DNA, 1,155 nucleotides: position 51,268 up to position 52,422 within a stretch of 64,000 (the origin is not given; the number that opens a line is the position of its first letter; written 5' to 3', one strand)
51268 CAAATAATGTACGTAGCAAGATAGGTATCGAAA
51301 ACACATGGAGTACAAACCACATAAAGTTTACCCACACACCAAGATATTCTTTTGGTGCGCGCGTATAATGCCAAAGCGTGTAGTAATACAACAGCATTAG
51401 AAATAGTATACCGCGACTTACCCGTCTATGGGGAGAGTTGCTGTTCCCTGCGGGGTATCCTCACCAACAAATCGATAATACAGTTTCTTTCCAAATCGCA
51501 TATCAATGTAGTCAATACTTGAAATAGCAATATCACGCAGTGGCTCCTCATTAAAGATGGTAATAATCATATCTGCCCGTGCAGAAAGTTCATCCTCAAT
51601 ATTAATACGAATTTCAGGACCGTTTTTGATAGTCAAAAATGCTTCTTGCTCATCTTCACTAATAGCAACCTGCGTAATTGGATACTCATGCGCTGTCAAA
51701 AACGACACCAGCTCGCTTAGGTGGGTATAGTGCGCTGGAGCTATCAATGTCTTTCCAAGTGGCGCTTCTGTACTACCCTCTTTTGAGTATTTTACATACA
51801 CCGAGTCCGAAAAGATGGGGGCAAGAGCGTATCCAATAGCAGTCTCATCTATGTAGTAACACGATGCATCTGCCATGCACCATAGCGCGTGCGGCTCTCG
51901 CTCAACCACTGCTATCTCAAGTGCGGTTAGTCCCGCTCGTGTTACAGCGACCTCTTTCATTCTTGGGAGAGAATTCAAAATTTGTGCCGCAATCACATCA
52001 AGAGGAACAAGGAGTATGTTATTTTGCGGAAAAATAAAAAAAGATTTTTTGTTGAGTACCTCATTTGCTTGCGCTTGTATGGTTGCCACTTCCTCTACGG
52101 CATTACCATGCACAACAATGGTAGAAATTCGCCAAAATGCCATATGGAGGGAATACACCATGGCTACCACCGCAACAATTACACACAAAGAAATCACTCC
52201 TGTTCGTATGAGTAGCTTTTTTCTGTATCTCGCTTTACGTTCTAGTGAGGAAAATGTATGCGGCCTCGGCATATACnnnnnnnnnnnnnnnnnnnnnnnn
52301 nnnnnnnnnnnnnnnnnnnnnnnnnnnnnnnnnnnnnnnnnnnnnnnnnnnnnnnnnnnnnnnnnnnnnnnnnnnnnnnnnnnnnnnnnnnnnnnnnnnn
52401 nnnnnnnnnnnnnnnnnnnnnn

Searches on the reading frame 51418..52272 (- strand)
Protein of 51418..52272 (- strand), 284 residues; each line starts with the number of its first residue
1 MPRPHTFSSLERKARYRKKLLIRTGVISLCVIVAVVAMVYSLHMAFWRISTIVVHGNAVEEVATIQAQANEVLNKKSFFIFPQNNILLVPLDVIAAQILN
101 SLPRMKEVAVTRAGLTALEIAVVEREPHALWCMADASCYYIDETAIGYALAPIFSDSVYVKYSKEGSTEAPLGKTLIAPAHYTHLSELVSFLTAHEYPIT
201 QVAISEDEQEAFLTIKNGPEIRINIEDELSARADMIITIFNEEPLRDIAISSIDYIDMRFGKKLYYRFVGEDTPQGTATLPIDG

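Call 19: search_protein_families(library=ncbifam, proteins=[window:51418-52272:-], max_evalue=1)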
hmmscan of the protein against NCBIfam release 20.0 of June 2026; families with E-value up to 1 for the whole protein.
window:51418-52272:- (284 aa): 2 families
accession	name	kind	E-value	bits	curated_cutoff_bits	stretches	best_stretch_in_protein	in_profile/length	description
NF004039.0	PRK05529.1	equivalog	0.00044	19.5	353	1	10-133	27-137/255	cell division protein FtsQ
TIGR03481.1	HpnM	hypoth_equivalog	0.065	12.5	160.1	1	6-78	114-184/200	hopanoid biosynthesis associated membrane protein HpnM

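Call 38: search_protein_families(library=pfam, proteins=[window:51418-52272:-], max_evalue=0.01)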
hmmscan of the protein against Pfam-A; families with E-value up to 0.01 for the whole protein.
window:51418-52272:- (284 aa): 1 family
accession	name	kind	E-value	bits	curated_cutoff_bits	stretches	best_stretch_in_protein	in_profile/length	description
PF08478.15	POTRA_1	-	1.4e-05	25.7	23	1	48-125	2-69/69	POTRA domain, FtsQ-type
